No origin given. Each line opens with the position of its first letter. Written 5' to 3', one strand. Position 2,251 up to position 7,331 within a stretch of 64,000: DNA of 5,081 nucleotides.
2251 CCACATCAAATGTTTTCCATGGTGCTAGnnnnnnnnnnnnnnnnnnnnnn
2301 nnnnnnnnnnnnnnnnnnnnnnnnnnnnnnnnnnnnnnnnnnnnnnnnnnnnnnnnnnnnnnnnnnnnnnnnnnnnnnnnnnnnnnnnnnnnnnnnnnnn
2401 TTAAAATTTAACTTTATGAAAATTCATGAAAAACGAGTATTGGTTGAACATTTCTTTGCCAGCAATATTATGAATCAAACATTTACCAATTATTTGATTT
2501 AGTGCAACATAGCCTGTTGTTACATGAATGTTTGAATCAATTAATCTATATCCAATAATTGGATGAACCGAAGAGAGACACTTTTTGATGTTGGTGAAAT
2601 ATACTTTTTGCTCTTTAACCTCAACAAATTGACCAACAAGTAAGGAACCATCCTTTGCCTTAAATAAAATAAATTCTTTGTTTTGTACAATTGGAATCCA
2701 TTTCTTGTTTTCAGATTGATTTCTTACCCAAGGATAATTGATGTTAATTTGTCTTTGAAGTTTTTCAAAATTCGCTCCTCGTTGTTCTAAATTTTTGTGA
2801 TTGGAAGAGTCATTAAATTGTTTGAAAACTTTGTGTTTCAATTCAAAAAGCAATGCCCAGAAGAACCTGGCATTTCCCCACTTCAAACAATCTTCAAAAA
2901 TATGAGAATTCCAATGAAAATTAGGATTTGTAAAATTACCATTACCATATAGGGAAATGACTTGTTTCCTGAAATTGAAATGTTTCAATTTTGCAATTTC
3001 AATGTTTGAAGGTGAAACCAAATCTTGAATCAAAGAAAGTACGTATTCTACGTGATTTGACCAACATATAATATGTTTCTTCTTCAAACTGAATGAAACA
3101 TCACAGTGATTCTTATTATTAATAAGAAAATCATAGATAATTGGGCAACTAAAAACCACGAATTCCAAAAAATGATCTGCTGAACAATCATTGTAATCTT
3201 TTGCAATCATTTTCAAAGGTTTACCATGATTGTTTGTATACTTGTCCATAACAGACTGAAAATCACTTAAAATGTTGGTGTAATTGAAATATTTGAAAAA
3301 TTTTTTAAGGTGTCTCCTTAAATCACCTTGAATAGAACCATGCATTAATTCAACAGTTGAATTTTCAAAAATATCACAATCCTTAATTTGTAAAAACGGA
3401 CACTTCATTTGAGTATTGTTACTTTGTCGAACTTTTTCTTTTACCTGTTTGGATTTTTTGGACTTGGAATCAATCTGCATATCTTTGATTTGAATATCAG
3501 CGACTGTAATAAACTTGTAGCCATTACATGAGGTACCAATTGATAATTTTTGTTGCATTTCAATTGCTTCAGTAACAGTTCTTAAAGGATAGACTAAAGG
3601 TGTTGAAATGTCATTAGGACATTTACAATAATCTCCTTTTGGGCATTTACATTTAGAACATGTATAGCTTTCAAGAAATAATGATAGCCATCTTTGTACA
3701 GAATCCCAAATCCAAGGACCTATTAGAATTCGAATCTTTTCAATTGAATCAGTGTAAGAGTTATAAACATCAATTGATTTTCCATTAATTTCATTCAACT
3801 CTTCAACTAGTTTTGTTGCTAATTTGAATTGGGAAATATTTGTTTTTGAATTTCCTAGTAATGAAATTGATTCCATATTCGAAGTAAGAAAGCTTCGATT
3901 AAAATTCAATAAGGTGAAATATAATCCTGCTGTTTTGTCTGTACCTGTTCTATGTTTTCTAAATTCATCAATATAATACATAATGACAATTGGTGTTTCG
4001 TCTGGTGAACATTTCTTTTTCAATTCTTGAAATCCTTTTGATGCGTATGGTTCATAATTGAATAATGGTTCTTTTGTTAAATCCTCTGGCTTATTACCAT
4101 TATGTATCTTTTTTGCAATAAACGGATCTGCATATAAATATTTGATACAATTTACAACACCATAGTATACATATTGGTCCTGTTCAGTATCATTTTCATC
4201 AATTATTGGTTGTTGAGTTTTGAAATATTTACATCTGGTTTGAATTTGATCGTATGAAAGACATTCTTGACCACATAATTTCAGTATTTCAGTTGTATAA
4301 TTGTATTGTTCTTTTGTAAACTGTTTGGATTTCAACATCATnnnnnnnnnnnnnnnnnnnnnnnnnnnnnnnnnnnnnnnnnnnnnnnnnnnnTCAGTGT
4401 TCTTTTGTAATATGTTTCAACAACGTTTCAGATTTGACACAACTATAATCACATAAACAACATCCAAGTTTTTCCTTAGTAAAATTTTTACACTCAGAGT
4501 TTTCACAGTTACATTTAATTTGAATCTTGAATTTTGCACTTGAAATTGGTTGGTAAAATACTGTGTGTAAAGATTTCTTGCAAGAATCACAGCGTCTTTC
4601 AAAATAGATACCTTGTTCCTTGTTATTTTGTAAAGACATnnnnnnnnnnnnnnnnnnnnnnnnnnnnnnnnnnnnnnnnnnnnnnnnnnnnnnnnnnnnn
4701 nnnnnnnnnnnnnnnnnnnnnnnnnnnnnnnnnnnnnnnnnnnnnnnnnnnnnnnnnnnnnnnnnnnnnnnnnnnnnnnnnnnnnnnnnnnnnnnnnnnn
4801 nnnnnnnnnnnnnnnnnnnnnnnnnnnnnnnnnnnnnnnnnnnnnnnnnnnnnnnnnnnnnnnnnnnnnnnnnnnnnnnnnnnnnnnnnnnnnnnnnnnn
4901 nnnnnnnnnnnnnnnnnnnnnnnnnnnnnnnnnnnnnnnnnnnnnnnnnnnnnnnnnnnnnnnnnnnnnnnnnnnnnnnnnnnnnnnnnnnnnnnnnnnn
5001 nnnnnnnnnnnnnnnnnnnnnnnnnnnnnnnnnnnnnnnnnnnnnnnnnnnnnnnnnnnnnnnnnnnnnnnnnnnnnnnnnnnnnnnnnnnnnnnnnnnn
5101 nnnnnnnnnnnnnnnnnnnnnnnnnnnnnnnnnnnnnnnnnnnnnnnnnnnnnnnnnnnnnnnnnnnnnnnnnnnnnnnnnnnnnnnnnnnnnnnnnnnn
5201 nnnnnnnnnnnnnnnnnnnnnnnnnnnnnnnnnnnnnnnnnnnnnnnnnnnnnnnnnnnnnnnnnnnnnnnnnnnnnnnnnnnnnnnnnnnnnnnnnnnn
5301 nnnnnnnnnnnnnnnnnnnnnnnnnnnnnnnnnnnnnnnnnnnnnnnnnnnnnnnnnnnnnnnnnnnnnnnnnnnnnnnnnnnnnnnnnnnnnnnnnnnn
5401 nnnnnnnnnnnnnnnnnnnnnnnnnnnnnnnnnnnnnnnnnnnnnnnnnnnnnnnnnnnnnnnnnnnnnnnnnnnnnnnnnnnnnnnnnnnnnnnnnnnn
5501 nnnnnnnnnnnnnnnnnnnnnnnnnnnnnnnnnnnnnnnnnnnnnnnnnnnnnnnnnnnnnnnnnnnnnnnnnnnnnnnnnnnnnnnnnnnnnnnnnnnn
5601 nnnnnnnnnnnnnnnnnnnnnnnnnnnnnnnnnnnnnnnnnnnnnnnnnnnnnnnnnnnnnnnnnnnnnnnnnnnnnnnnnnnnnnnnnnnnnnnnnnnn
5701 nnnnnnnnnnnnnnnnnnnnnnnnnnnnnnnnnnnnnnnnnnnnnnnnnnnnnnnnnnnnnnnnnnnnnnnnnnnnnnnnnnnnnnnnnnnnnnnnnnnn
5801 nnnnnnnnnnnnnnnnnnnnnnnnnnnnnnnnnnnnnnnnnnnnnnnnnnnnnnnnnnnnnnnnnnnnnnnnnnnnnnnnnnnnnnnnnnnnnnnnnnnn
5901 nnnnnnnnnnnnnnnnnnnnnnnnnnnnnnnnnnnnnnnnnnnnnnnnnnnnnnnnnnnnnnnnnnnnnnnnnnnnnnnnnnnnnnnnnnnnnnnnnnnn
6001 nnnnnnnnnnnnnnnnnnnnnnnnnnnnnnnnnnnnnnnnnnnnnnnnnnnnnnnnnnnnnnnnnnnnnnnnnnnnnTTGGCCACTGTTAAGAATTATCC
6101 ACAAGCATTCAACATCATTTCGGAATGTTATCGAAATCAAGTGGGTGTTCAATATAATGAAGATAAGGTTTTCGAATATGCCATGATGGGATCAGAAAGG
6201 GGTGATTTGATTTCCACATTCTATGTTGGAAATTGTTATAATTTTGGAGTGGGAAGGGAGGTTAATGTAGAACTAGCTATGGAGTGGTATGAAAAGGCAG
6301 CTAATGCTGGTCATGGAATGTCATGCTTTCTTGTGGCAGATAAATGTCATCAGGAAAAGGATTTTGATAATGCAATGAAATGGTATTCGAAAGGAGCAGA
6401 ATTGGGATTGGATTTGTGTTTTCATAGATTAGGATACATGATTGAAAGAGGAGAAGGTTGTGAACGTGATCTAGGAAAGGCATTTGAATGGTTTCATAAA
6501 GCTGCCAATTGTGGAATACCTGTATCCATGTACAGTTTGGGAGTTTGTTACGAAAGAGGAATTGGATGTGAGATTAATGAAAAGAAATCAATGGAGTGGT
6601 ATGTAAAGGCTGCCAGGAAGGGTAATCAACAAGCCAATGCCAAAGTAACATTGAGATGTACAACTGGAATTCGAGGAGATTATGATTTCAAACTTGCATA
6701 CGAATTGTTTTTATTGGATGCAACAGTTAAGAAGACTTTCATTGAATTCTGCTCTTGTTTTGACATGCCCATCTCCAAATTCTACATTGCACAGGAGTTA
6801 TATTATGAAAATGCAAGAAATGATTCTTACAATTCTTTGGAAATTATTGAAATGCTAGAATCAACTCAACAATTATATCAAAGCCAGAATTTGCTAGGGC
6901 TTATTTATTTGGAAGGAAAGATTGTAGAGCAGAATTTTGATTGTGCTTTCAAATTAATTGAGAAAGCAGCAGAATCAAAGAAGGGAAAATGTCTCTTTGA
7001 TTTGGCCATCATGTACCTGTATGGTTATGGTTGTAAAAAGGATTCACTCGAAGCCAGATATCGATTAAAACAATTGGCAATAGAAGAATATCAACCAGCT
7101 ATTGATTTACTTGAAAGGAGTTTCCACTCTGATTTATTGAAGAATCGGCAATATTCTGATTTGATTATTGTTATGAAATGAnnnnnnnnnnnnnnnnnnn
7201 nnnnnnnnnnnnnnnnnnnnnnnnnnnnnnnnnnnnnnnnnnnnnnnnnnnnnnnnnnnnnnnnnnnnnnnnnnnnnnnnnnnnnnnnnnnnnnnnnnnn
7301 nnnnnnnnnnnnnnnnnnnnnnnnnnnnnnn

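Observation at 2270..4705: Transposase-like Cys-cluster ORF plus upstream zinc-finger ORF, with a GC-rich mini-tandem repeat at its 3' flank: possible domesticated or recently inserted DNA-transposon gene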

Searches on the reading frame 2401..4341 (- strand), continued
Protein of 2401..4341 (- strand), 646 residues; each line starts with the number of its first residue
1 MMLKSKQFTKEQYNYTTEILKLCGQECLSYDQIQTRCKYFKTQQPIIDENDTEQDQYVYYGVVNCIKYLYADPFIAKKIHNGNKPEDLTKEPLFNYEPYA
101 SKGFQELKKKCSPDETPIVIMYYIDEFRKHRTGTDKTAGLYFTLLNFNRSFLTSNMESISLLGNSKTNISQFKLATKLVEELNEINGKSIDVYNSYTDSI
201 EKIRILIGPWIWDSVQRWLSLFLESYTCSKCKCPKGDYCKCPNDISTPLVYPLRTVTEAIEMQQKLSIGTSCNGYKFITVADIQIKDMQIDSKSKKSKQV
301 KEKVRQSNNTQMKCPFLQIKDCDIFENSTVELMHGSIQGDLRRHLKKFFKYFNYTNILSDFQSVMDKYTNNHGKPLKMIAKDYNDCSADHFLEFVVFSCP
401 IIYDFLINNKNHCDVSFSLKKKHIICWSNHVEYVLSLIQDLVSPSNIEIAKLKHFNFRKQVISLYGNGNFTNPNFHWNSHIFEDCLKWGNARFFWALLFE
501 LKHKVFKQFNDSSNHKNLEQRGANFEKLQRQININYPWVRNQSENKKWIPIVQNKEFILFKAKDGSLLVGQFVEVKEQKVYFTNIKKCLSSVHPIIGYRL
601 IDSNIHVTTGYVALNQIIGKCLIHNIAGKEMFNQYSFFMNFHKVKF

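Call 73: search_protein_families(library=pfam, alignment_id=A3, max_evalue=0.01)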
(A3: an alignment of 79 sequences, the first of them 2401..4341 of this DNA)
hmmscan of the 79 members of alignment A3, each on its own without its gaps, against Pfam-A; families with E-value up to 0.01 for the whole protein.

A. member 1, window:2401-4341:- (646 aa): 0 families

B. families by the number of members that match (of 79 scanned): 11 families
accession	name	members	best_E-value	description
PF13960.11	DUF4218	6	1e-05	Domain of unknown function (DUF4218)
PF02992.20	Transposase_21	4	4.6e-13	Transposase family tnp2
PF18759.7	Plavaka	3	3.4e-10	Plavaka transposase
PF06869.18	DUF1258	3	2e-06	Protein of unknown function (DUF1258)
PF23949.1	TSTD2_N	1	0.0001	TSTD2 protein N-terminal domain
PF12171.14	zf-C2H2_jaz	1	0.00067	Zinc-finger double-stranded RNA-binding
PF14909.12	SPATA6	1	0.0014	Spermatogenesis-assoc protein 6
PF24946.1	Fn3_Dep-1_4th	1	0.0041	Dep-1 fourth Fn3-like domain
PF13894.12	zf-C2H2_4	1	0.0051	C2H2-type zinc finger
PF05605.18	zf-Di19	1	0.0076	Drought induced 19 protein (Di19), zinc-binding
PF04081.18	DNA_pol_delta_4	1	0.0081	DNA polymerase delta, subunit 4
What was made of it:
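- On KDZ (Kyakuja-Dileera-Zisupton): No KDZ or CxC Pfam hit in 79 members (call 73).
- No KDZ or CxC Pfam family is hit by any of the 79 family members (call 73).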

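Call 74: search_solved_structures(query=A1, max_evalue=10, show_alignments=2)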
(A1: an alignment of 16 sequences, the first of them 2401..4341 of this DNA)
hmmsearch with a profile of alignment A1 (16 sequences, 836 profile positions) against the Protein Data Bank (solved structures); distinct sequences matched with E-value up to 10: 99 (the best 60 are shown).
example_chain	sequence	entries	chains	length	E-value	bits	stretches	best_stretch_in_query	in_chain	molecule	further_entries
2i13_A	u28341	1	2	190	7.3e-06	27.9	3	42-102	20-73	Aart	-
7txc_E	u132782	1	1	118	7.1e-05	24.7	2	43-102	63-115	Hypermethylated in cancer 2 protein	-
7ysf_A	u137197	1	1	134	0.00029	22.7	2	36-101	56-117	Zinc finger protein 524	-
8sss_A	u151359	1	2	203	0.00067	21.4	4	42-104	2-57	Transcriptional repressor CTCF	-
8sst_A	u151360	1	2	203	0.00069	21.4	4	42-103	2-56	Transcriptional repressor CTCF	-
9hxw_D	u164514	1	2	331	0.0014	20.3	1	42-174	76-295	E3 ubiquitin-protein ligase KCMF1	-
1mey_C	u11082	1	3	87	0.002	19.8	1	44-105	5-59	CONSENSUS ZINC FINGER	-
9d9z_E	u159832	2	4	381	0.0022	19.7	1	42-174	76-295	E3 ubiquitin-protein ligase KCMF1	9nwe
9qws_C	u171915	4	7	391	0.0024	19.6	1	42-174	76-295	E3 ubiquitin-protein ligase KCMF1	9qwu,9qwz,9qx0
5yeg_A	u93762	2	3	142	0.0054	18.4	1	44-118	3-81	Transcriptional repressor CTCF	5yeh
2adr_A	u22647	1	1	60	0.0056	18.4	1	43-97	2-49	ADR1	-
5yeg_B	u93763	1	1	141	0.0057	18.4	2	44-116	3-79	Transcriptional repressor CTCF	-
5k5h_A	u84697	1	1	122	0.0057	18.4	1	42-101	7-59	Transcriptional repressor CTCF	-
1llm_C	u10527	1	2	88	0.0094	17.6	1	43-99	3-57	chimera of Zif23-GCN4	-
5t0u_A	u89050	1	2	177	0.013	17.2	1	42-101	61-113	Transcriptional repressor CTCF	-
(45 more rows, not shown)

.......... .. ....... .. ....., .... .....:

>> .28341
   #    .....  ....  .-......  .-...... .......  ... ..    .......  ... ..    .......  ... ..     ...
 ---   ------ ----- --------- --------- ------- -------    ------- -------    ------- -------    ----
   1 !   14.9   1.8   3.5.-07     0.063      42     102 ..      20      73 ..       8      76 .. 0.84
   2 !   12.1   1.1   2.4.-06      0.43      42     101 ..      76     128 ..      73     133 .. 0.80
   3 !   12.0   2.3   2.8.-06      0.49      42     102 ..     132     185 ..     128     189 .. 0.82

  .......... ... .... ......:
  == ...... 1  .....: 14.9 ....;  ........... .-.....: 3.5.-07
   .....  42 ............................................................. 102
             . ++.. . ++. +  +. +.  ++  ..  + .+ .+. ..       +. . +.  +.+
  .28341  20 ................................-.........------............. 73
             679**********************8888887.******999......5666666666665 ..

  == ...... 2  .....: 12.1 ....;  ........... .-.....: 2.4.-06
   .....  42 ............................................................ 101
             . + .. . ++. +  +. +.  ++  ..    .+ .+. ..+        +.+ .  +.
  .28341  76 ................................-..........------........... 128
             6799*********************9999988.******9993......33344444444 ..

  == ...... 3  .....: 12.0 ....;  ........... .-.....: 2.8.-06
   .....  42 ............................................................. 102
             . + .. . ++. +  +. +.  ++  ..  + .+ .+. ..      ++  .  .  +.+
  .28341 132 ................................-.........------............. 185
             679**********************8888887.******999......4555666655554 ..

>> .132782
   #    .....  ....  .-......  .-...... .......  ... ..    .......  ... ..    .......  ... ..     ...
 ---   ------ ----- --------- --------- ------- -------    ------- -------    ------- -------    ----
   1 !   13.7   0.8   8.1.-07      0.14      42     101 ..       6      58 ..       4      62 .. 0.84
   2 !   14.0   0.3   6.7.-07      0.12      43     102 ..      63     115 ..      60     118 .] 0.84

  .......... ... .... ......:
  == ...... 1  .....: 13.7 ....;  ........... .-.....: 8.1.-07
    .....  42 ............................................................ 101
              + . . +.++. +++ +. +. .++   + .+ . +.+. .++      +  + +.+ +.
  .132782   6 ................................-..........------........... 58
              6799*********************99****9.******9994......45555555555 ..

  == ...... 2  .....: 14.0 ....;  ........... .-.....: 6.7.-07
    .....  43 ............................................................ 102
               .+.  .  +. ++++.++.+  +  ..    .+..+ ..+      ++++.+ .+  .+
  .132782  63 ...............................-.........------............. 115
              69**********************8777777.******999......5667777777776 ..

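Call 90: search_protein_families(library=pfam, proteins=[P0021, P0026, P0038, P0052, P0053, P0061, P0064, P0066, P0069, P0073], max_evalue=0.01)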
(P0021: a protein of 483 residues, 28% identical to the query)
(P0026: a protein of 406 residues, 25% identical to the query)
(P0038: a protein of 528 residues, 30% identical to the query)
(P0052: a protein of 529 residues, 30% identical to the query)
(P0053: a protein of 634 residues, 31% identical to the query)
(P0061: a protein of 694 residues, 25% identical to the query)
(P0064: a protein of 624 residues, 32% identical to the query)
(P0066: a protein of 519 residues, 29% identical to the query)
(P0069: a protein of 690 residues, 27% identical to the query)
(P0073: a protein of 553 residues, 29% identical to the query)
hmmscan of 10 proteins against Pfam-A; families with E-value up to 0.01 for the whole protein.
P0021 (483 aa): 0 families

P0026 (406 aa): 1 family
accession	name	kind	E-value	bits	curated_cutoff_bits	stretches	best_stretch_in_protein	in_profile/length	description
PF13960.11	DUF4218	-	0.00064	20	27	1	241-302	37-96/114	Domain of unknown function (DUF4218)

P0038 (528 aa): 0 families

P0052 (529 aa): 1 family
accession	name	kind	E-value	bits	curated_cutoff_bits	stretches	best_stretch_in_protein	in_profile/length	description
PF13960.11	DUF4218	-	0.0046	17.3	27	0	421-489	5-72/114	Domain of unknown function (DUF4218)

P0053 (634 aa): 2 families
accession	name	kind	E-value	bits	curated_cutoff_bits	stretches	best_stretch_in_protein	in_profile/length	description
PF02992.20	Transposase_21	-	2.2e-11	43.8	28.6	1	13-138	28-154/213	Transposase family tnp2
PF06869.18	DUF1258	-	2e-06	27.9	33.1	1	39-136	120-210/253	Protein of unknown function (DUF1258)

P0061 (694 aa): 1 family
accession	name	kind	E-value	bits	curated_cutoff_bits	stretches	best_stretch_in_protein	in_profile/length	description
PF13894.12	zf-C2H2_4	-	0.0051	17.9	27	0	9-31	2-24/24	C2H2-type zinc finger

P0064 (624 aa): 0 families

P0066 (519 aa): 1 family
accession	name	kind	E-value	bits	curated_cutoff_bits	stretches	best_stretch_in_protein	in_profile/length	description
PF02992.20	Transposase_21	-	9e-07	28.7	28.6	1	4-90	68-154/213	Transposase family tnp2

P0069 (690 aa): 3 families
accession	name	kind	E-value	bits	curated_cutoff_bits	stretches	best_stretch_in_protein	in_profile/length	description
PF02992.20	Transposase_21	-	3.5e-11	43.1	28.6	1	43-186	9-155/213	Transposase family tnp2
PF13960.11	DUF4218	-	1e-05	25.8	27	1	357-464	3-107/114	Domain of unknown function (DUF4218)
PF06869.18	DUF1258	-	0.00019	21.5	33.1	1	66-190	102-219/253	Protein of unknown function (DUF1258)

P0073 (553 aa): 0 families

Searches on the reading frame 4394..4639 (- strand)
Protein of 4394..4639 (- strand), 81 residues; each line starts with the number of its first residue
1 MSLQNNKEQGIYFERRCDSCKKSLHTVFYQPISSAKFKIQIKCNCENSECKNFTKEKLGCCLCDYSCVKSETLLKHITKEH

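Call 3: search_protein_families(library=pfam, proteins=[window:4394-4639:-], max_evalue=1)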
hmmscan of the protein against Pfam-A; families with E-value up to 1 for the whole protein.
window:4394-4639:- (81 aa): 2 families
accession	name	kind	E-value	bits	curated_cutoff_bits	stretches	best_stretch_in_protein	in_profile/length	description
PF23574.1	zf-C2H2_ZNF142_18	-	0.06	13.8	27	1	59-81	4-26/35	Zinc finger protein 142 C2H2 domain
PF23225.1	zf-C2H2_7th_ZNF462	-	0.86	9.8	27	1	60-81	7-28/42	Zinc finger protein 462, seventh C2H2 zinc finger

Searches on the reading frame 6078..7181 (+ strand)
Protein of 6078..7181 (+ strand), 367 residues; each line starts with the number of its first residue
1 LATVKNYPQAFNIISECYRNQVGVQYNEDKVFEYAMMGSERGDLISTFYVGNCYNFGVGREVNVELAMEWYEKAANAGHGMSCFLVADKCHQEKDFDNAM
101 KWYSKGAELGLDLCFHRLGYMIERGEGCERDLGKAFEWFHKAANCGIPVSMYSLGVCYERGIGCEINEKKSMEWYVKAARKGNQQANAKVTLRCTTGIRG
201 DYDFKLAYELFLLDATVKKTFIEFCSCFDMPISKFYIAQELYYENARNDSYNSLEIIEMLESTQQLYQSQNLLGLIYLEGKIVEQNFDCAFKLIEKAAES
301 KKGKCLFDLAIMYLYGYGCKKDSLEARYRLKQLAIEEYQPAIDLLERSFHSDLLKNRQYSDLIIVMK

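Call 3: search_protein_families(library=pfam, proteins=[window:6078-7181:+], max_evalue=1)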
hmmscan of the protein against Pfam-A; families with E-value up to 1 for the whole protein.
window:6078-7181:+ (367 aa): 1 family
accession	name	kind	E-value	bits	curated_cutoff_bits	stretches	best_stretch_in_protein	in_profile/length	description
PF08238.18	Sel1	-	1.7e-42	142.8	30.7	6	116-146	5-35/36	Sel1 repeat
